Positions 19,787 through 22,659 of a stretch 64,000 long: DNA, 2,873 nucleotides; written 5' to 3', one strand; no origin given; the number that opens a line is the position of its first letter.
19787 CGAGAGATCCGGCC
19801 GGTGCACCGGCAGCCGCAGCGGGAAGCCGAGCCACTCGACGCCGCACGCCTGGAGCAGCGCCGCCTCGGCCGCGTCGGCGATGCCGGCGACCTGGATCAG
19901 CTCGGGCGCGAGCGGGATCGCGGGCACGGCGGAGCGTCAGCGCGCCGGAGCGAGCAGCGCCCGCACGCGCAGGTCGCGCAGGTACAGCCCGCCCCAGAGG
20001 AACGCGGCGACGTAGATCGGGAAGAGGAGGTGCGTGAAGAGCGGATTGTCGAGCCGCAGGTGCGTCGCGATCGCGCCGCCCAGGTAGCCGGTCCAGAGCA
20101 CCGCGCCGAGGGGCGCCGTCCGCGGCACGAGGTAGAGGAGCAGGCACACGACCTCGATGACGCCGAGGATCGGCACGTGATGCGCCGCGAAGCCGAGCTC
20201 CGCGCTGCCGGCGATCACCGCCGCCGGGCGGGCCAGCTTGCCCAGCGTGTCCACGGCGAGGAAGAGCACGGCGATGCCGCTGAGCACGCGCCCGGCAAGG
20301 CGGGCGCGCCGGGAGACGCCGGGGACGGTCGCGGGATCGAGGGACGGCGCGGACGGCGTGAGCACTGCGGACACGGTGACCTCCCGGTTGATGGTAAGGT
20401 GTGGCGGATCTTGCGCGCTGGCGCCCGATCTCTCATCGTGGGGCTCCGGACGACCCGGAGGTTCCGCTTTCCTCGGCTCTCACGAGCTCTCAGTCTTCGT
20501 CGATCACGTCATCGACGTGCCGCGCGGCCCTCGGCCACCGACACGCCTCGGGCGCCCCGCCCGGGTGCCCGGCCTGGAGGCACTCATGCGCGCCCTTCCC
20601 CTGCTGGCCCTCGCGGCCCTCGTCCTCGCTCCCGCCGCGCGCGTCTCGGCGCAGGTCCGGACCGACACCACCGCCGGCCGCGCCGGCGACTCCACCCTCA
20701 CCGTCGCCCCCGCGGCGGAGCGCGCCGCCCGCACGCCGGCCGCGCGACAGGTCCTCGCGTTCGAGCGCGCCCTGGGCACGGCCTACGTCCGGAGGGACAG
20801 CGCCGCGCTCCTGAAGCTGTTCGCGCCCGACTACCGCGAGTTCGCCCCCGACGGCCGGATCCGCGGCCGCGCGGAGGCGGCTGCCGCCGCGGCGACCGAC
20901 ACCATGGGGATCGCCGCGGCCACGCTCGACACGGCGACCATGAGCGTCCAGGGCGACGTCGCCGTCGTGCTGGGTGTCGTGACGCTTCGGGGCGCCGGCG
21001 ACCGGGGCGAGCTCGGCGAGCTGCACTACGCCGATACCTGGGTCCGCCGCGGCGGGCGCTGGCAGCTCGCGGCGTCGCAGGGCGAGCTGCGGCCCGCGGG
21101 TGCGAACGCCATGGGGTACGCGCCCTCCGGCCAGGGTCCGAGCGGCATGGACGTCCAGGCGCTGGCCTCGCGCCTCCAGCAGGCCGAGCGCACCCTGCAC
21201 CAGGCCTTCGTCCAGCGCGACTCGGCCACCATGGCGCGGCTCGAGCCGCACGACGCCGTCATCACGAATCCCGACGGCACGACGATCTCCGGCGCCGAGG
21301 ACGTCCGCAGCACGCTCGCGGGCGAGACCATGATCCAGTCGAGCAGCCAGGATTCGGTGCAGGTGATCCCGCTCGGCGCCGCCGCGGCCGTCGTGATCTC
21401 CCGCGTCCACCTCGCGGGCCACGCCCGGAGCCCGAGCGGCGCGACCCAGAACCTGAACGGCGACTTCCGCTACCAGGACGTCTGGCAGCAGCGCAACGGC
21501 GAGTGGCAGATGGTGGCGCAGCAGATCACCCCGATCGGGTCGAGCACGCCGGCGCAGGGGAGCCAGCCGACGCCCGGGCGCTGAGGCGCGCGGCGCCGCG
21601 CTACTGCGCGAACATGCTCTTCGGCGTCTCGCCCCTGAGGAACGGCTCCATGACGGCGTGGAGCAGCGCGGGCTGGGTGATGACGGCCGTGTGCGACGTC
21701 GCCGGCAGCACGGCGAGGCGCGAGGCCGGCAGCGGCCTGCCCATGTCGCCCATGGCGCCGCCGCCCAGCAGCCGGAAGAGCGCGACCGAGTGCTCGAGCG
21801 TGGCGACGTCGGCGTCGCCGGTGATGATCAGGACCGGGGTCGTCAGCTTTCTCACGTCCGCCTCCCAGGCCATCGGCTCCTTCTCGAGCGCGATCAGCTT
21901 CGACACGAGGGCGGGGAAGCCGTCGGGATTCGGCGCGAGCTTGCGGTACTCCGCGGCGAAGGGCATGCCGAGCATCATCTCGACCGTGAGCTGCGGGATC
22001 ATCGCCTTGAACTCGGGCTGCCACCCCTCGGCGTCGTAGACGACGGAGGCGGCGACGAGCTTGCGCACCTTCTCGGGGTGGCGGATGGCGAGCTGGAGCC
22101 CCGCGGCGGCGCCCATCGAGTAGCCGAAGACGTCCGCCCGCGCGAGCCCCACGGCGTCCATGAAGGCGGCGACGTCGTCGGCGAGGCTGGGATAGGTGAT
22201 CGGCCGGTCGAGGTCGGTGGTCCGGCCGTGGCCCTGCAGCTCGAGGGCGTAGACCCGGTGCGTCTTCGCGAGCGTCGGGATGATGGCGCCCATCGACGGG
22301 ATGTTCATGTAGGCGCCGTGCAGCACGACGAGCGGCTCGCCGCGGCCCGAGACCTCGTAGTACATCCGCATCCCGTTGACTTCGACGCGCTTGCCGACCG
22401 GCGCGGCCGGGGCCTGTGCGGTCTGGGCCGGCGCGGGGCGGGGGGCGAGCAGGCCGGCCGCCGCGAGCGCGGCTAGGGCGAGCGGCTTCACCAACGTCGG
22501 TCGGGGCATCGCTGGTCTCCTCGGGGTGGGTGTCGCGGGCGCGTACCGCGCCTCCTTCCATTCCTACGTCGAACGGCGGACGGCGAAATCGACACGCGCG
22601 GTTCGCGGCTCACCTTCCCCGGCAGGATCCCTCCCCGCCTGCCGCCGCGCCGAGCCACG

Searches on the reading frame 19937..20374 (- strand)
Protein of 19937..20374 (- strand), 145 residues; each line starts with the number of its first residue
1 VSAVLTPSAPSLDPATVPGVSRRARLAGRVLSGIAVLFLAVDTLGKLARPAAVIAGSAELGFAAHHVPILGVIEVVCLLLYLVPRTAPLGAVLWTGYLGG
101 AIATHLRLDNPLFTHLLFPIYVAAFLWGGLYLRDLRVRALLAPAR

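Call 56: search_protein_families(library=pfam, proteins=[window:19937-20374:-], max_evalue=0.01)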
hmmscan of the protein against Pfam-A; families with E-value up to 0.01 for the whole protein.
window:19937-20374:- (145 aa): 1 family
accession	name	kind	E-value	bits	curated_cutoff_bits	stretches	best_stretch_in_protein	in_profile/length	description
PF13564.11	DoxX_2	-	1.4e-19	70.6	26.3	1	30-128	1-102/103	DoxX-like family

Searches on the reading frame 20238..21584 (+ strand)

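Call 56: search_protein_families(library=pfam, proteins=[window:20238-21584:+], max_evalue=0.01)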
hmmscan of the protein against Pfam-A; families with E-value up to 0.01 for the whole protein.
window:20238-21584:+ (448 aa): 4 families
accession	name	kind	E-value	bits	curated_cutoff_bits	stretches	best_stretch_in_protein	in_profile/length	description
PF14534.12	DUF4440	-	3.7e-38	130.7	25.2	2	172-277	1-107/107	Domain of unknown function (DUF4440)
PF12680.13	SnoaL_2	-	4.3e-13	50.2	27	2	181-275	6-99/102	SnoaL-like domain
PF13577.12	SnoaL_4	-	2.2e-06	28.1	24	1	176-278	13-123/126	SnoaL-like domain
PF13474.12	SnoaL_3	-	4.2e-05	24.3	22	1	177-278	6-112/121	SnoaL-like domain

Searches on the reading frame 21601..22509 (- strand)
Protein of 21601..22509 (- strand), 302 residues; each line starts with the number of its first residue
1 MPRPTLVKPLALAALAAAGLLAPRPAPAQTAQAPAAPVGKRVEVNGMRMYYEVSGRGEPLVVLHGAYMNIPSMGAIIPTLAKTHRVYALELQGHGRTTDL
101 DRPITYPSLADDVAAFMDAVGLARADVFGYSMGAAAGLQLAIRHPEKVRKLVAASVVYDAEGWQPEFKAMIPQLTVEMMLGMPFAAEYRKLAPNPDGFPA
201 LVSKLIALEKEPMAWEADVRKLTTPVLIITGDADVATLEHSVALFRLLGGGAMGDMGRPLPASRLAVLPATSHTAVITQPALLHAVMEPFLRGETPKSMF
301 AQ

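Call 56: search_protein_families(library=pfam, proteins=[window:21601-22509:-], max_evalue=0.01)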
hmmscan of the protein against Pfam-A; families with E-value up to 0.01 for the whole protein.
window:21601-22509:- (302 aa): 4 families
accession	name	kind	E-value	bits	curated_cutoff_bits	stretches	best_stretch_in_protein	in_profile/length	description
PF00561.26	Abhydrolase_1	-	2.3e-18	67.2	25.8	1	59-156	2-102/245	alpha/beta hydrolase fold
PF12697.13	Abhydrolase_6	-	2.5e-13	51.6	26.3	1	60-283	1-214/217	Alpha/beta hydrolase family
PF12146.15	Hydrolase_4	-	1.5e-10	41.2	27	1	60-161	7-114/239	Serine aminopeptidase, S33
PF03096.20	Ndr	-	0.0015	17.8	23.3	1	106-171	79-147/283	Ndr family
